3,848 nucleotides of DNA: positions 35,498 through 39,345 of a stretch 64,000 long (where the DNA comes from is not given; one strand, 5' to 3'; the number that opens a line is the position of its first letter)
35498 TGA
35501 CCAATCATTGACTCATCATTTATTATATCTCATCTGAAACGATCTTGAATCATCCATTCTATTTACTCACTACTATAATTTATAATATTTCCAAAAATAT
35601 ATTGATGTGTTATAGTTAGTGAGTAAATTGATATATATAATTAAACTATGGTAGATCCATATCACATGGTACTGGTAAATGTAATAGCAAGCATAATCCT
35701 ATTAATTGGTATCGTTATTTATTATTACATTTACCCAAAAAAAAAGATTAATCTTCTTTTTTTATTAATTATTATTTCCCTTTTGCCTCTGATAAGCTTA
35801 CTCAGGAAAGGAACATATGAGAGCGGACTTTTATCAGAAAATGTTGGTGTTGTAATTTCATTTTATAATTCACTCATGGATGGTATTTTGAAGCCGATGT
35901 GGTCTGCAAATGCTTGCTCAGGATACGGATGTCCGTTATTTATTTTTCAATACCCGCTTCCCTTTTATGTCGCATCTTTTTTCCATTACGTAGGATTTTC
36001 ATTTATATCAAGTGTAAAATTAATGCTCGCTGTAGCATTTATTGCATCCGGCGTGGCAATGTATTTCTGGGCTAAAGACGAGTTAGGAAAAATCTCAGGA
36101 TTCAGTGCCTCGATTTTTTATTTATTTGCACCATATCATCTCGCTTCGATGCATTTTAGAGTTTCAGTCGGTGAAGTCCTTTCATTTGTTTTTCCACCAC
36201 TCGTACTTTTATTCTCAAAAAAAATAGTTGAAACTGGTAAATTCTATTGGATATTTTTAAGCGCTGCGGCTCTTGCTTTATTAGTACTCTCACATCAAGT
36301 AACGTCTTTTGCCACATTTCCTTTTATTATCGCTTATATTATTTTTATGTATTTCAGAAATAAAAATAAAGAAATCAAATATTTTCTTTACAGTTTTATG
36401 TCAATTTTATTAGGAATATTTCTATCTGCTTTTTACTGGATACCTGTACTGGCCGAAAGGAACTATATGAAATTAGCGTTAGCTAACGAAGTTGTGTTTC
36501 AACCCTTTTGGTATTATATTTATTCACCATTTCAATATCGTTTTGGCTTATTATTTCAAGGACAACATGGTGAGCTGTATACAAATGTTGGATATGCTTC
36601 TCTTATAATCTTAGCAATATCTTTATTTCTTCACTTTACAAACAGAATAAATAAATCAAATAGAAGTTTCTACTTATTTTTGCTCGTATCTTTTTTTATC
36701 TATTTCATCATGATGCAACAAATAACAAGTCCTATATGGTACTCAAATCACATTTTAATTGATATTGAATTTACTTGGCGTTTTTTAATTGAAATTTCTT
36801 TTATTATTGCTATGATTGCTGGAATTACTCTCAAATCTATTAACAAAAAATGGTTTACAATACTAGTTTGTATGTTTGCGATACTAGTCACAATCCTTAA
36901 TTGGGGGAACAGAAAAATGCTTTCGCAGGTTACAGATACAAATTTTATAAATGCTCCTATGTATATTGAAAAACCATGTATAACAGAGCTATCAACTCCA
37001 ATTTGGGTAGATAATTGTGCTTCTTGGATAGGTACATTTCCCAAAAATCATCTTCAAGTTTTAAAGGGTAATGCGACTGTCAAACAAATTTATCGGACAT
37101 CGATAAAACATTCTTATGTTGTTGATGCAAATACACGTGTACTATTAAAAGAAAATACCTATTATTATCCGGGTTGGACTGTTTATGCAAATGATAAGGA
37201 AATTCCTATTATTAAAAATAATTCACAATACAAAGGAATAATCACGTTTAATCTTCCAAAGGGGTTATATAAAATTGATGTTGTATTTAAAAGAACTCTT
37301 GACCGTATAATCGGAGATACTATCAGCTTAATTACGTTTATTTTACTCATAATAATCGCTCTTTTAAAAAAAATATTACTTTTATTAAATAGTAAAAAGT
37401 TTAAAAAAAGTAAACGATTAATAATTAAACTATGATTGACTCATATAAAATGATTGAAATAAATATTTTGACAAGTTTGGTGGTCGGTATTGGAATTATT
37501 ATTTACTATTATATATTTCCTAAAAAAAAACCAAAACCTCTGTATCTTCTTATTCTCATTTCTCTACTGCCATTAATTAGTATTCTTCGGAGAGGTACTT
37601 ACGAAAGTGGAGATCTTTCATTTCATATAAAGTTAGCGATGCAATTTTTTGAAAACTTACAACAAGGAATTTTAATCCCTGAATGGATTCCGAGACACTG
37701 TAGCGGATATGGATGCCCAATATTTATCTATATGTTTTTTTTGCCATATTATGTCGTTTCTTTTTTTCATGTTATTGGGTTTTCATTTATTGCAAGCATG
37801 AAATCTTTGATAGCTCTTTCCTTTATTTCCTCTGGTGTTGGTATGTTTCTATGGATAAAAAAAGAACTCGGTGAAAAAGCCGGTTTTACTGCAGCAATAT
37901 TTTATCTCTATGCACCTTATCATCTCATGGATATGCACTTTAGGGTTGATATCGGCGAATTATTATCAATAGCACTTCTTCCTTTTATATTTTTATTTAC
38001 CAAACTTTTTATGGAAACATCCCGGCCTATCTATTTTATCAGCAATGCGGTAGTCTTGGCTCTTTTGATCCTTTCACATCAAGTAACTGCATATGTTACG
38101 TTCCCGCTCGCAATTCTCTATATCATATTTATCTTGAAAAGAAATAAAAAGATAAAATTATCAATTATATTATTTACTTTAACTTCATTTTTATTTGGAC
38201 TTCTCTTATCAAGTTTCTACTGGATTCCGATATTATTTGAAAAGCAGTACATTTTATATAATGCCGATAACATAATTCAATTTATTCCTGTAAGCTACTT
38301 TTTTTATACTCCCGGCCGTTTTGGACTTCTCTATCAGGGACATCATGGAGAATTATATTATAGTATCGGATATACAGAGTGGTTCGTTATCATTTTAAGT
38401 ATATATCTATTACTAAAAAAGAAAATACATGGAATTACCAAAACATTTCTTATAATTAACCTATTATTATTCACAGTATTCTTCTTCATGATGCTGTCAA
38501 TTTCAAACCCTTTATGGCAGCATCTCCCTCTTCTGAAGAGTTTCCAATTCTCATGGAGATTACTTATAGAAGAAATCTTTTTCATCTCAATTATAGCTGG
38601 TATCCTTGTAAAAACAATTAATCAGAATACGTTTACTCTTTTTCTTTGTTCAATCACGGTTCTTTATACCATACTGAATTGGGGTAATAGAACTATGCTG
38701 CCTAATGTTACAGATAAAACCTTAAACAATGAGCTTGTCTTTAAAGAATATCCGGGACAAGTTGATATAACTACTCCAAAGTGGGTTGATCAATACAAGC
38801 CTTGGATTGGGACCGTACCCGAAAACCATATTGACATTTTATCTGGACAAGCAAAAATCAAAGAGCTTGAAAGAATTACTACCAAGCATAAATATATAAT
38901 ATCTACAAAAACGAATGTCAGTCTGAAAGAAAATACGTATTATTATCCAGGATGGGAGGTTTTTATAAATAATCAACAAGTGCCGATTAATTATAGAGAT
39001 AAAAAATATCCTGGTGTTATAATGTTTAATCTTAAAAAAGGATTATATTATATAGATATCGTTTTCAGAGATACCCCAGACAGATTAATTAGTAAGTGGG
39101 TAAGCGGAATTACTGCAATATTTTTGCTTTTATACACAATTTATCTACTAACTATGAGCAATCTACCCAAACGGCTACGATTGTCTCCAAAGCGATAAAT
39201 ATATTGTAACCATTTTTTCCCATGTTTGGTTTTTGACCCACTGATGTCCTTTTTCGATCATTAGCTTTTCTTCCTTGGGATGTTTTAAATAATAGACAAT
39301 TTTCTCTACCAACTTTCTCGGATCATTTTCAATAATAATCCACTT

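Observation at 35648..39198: Tandem, translationally coupled paralogs of a 590-aa YfhO/PTPS-related membrane protein, sharing a YYPGW ectodomain with a third copy at 8599..10524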

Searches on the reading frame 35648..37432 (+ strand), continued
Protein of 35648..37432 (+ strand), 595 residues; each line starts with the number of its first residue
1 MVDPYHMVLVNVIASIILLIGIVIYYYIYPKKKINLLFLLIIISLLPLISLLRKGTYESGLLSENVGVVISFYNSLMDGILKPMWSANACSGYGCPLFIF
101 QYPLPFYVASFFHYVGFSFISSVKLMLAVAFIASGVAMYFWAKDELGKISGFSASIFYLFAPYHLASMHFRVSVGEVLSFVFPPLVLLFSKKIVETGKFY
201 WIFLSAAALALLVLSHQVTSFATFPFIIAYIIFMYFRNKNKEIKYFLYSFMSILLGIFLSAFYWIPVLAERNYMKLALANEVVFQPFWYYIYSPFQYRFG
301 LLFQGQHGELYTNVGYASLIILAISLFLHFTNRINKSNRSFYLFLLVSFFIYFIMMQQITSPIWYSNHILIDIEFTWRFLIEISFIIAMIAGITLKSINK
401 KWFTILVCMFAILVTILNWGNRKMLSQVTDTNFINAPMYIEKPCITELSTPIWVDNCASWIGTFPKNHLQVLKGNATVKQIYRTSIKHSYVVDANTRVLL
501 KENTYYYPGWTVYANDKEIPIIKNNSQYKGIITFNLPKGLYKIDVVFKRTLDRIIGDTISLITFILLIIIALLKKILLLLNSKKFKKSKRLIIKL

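Call 76: search_protein_representatives(alignment_id=A3)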
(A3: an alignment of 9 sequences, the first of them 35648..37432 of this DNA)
Query: 9 sequences, 584 profile positions. Proteins with E-value up to 0.001 (for the whole library): 13318; up to 1e-10: 8541; up to 1e-30: 2993. The best 150 are listed.
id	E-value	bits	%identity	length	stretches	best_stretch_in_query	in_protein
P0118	2.5e-257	871.4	-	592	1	1-582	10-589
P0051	2.3e-218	742.8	-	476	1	1-475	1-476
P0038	1.4e-193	661.0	-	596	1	1-579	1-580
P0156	8.4e-192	655.0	-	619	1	1-575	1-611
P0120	1.5e-188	644.3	-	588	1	7-582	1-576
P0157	2.5e-186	637.0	-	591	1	3-583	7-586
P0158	2.0e-180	617.5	-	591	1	1-582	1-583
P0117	4.5e-176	603.1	-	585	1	4-577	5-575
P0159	6.1e-176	602.7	-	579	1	7-575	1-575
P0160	1.1e-175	601.8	-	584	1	1-582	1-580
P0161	2.3e-175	600.8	-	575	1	1-575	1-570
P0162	1.8e-174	597.8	-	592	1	1-575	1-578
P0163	4.1e-174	596.6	-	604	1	1-582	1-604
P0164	5.3e-173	592.9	-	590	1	1-578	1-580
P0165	2.0e-172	591.0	-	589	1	1-575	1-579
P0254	4.0e-120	418.4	-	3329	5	70-569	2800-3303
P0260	6.1e-118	411.2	-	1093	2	32-570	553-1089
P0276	9.8e-104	364.2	-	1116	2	38-575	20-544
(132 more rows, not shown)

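Call 85: find_encoding_contigs(protein=P0001, flank=1000, max_places=4)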
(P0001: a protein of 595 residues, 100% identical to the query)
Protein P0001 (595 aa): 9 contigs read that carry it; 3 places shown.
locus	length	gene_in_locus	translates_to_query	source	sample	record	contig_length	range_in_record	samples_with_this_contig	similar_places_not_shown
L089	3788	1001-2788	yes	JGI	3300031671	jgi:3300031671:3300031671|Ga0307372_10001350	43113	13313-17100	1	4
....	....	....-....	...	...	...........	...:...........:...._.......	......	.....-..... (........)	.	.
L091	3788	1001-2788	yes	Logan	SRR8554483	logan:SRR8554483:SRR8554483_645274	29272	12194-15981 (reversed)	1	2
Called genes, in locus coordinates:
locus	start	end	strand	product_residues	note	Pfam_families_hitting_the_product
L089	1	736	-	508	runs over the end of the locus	-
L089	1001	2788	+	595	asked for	PF10131:PTPS_related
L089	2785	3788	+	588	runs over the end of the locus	PF10131:PTPS_related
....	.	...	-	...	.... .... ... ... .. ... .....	-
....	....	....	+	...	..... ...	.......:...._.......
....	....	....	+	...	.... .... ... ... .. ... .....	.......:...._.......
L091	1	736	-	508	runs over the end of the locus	-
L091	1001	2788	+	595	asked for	PF10131:PTPS_related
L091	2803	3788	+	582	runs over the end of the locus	PF10131:PTPS_related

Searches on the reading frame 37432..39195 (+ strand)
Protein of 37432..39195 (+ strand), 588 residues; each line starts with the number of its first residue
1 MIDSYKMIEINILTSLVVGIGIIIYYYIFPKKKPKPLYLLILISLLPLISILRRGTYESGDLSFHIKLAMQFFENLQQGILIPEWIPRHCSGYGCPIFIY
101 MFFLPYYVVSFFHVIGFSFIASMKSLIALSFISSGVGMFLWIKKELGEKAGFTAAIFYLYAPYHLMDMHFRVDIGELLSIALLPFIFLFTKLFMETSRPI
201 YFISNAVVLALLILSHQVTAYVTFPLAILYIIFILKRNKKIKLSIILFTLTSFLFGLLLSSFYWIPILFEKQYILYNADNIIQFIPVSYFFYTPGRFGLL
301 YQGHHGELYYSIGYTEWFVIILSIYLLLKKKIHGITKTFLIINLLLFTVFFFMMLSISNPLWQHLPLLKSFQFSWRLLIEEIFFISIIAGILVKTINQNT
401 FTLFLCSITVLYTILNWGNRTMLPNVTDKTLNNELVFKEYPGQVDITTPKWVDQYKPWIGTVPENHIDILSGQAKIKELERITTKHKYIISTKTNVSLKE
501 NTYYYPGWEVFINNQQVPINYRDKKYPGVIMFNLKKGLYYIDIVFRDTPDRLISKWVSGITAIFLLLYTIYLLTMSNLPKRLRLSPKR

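Call 5: search_protein_families(library=pfam, proteins=[window:37432-39195:+], max_evalue=1)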
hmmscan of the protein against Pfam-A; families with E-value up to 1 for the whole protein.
window:37432-39195:+ (588 aa): 1 family
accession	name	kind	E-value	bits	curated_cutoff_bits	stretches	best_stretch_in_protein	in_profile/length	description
PF10131.15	PTPS_related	-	1e-17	64.3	26.4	1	103-408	4-299/621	6-pyruvoyl-tetrahydropterin synthase related domain; membrane protein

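Call 22: find_related_loci(query=A1, collection=genome_contigs, flank=8000)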
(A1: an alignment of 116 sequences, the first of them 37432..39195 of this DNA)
Query A1 (588 aa) in genome_contigs; peptide patterns used: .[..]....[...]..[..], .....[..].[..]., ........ (x = any residue, [..] = any of these).
412 stretches matched a pattern; 319 encode a relative of the query (tblastn E <= 1e-3); the best 80 are kept; 78 distinct loci.
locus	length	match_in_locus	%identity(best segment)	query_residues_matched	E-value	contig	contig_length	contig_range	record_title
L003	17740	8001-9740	53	1-581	0e+0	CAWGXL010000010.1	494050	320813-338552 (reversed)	MAG: uncultured bacterium isolate MFD09206.bin.2.20 genome assembly, contig: contig_853, whole genome shotgun sequence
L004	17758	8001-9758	49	1-588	0e+0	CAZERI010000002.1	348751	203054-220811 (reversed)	MAG TPA_asm: uncultured Gammaproteobacteria bacterium isolate SRP278252_co1_729 genome assembly, contig: NODE_14_length_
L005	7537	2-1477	53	82-571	2e-165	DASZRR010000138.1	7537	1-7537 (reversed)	MAG TPA_asm: Patescibacteria group bacterium isolate SMAG_U6029 k141_1163133, whole genome shotgun sequence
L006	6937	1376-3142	45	1-587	7e-151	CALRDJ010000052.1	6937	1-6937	MAG: Candidatus Levybacteria bacterium GW2011_GWA1_37_16 isolate TH-11nov19-213 genome assembly, contig: TH-11nov19-C271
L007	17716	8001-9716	43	1-571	5e-147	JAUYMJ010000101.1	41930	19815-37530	MAG: bacterium isolate C24_metabat.bin.81 C24_k141_566285, whole genome shotgun sequence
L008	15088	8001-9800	44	1-570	2e-142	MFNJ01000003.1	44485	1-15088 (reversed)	MAG: Candidatus Levybacteria bacterium RIFCSPHIGHO2_01_FULL_36_15 rifcsphigho2_01_scaffold_1224, whole genome shotgun se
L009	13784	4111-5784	43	25-580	1e-142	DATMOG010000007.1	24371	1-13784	MAG TPA_asm: Candidatus Sulfotelmatobacter sp. isolate SMAG_U12870 k141_1729505, whole genome shotgun sequence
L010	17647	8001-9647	44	21-571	1e-140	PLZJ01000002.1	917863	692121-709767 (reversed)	MAG: Candidatus Levyibacteriota bacterium isolate palsa_1332 73.20120700_P3D.151_contig_1296, whole genome shotgun seque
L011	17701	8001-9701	44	1-567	1e-138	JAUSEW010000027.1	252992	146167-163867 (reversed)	MAG: Candidatus Levyibacteriota bacterium isolate E14_maxbin.252 E14_k141_1713433, whole genome shotgun sequence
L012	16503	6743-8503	42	1-587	2e-138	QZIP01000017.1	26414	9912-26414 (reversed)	MAG: Candidatus Parcubacteria bacterium isolate SURF_62 Ga0104751_1002759, whole genome shotgun sequence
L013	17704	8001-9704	44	1-569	6e-138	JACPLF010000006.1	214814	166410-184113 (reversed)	MAG: Candidatus Levyibacteriota bacterium isolate NC_groundwater_514_Ag_S-0.1um_37_12 S35_SO-1_scaffold_96964, whole gen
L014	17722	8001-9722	44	1-576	4e-135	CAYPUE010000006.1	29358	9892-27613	MAG TPA_asm: uncultured Gammaproteobacteria bacterium isolate SRP269290_co2_354 genome assembly, contig: NODE_1420_lengt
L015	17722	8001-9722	44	1-573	3e-134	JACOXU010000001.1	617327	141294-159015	MAG: Candidatus Levyibacteriota bacterium isolate NC_groundwater_161_Ag_S-0.1um_37_19 S4_GD2017_2_S1_scaffold_10, whole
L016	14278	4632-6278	42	1-548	4e-134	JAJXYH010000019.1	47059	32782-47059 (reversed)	MAG: bacterium isolate BP6.bin75 NODE_1031_length_47059_cov_1.721917, whole genome shotgun sequence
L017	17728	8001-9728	41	1-580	1e-133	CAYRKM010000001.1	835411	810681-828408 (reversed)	MAG TPA_asm: uncultured Gammaproteobacteria bacterium isolate SRP292972_co1_108 genome assembly, contig: NODE_7_length_8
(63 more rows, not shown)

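Call 25: predict_structure(alignment_id=A1)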
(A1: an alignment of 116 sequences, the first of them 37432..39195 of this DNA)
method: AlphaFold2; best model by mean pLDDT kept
length: 588 residues; sequences in the alignment: 116
mean_pLDDT: 94.4   pTM: 0.93
mean pLDDT of the five models: 94.4, 93.9, 93.7, 92.2, 92.2
residues with pLDDT >= 90: 519; 70-90: 56; 50-70: 10; < 50: 3
segments of 3 or more residues with pLDDT < 50: none
pLDDT, mean of each block of 10 residues (from residue 1): 85 95 92 92 95 90 96 97 94 94 97 98 98 99 98 99 94 95 98 96 98 96 97 94 95 98 95 80 93 90 87 97 98 97 98 97 86 94 99 98 98 90 94 93 94 95 96 98 97 98 97 98 97 98 98 98 97 83 53
secondary structure, 60 per line:
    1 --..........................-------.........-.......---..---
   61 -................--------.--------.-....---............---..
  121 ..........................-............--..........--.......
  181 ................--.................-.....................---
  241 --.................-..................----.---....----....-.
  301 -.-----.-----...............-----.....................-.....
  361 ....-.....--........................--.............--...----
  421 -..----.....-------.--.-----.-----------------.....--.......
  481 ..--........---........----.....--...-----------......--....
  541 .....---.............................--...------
elements in order: H3-28 H36-44 H46-52 H62-77 H97-100 H104-115 H119-146 H148-159 H162-171 H174-196 H199-215 H217-237 H243-259 H261-273 H275-278 H287-290 H314-328 H334-354 H356-364 H366-370 H374-396 H399-411 H428-432 E467-471 E474-482 E485-492 E496-503 E508-512 E515-517 E529-534 E537-545 H549-577

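Call 29: fold_search(model_id=the predicted structure, library=pdb)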
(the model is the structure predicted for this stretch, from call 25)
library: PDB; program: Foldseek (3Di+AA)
matches with E <= 10: 352; with E <= 0.001: 3
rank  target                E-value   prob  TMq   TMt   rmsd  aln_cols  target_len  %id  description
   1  8age_A                1.6e-04  1.00  0.43  0.40   9.9       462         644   14  Structure of yeast oligosaccharylransferase complex with acceptor peptide bound (released 2022-12-07)
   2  8agb_A                4.2e-04  1.00  0.42  0.39  11.9       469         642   12  Structure of yeast oligosaccharylransferase complex with lipid-linked oligosaccharide bound (released 2022-12-07)
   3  7oci_F                8.2e-04  1.00  0.38  0.35  13.2       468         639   14  Cryo-EM structure of yeast Ost6p containing oligosaccharyltransferase complex (released 2022-02-16)
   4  9s6t_A                1.2e-03  1.00  0.35  0.41  16.1       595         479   13  Ternary cryo-EM structure of chicken ALG12 with Dol25-PP-GlcNAc2Man7, Dol25-P-Man, and Fab (released 2026-03-18)
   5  3wak                  1.6e-03  1.00  0.42  0.30  10.9       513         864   13  Crystal structure of the Archaeoglobus fulgidus oligosaccharyltransferase (O29867_ARCFU) in the apo form (released 2013-10-30)
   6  8pn9_A                1.7e-03  1.00  0.32  0.29  19.3       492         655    9  Structure of human oligosaccharyltransferase OST-A complex bound to NGI-1 (released 2024-05-08)
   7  6s7t_A                1.8e-03  1.00  0.37  0.31  10.2       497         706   11  Cryo-EM structure of human oligosaccharyltransferase complex OST-B (released 2019-12-18)
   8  6c26_A                2.4e-03  1.00  0.42  0.38  12.5       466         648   12  The Cryo-EM structure of a eukaryotic oligosaccharyl transferase complex (released 2018-01-31)
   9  6w98_A                2.7e-03  1.00  0.43  0.21   6.9       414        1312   14  Single-Particle Cryo-EM Structure of Arabinofuranosyltransferase AftD from Mycobacteria (released 2020-05-13)
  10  8agc_A                2.7e-03  1.00  0.39  0.33  10.9       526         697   12  Structure of yeast oligosaccharylransferase complex with lipid-linked oligosaccharide and non-acceptor peptide bound (released 2022-12-07)
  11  9n9j_I                3.5e-03  1.00  0.39  0.33   9.4       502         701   11  Structure of a GRP94 folding intermediate engaged with a CCDC134- and FKBP11-bound secretory translocon (released 2025-11-19)
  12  6ezn_F                4.6e-03  1.00  0.38  0.35  14.5       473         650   12  Cryo-EM structure of the yeast oligosaccharyltransferase (OST) complex (released 2018-01-17)
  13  6s7o_A                5.0e-03  1.00  0.35  0.32  11.9       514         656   11  Cryo-EM structure of human oligosaccharyltransferase complex OST-A (released 2019-12-18)
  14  8b6l_I                6.5e-03  1.00  0.38  0.33   9.9       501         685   11  Subtomogram average of the human Sec61-TRAP-OSTA-translocon (released 2022-12-07)
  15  5ogl_A                8.1e-03  1.00  0.37  0.32   9.0       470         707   14  Structure of bacterial oligosaccharyltransferase PglB in complex with an acceptor peptide and an lipid-linked oligosac (released 2017-10-25)
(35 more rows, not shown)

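Call 37: search_solved_structures(query=A1, max_evalue=10, show_alignments=4)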
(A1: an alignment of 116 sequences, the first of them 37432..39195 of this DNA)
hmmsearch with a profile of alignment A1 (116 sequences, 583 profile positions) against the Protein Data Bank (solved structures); distinct sequences matched with E-value up to 10: 0.

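Call 50: search_protein_families(library=ncbifam, proteins=[window:37432-39195:+], max_evalue=0.001)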
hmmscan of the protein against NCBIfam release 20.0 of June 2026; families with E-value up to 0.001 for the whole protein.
window:37432-39195:+ (588 aa): 0 families
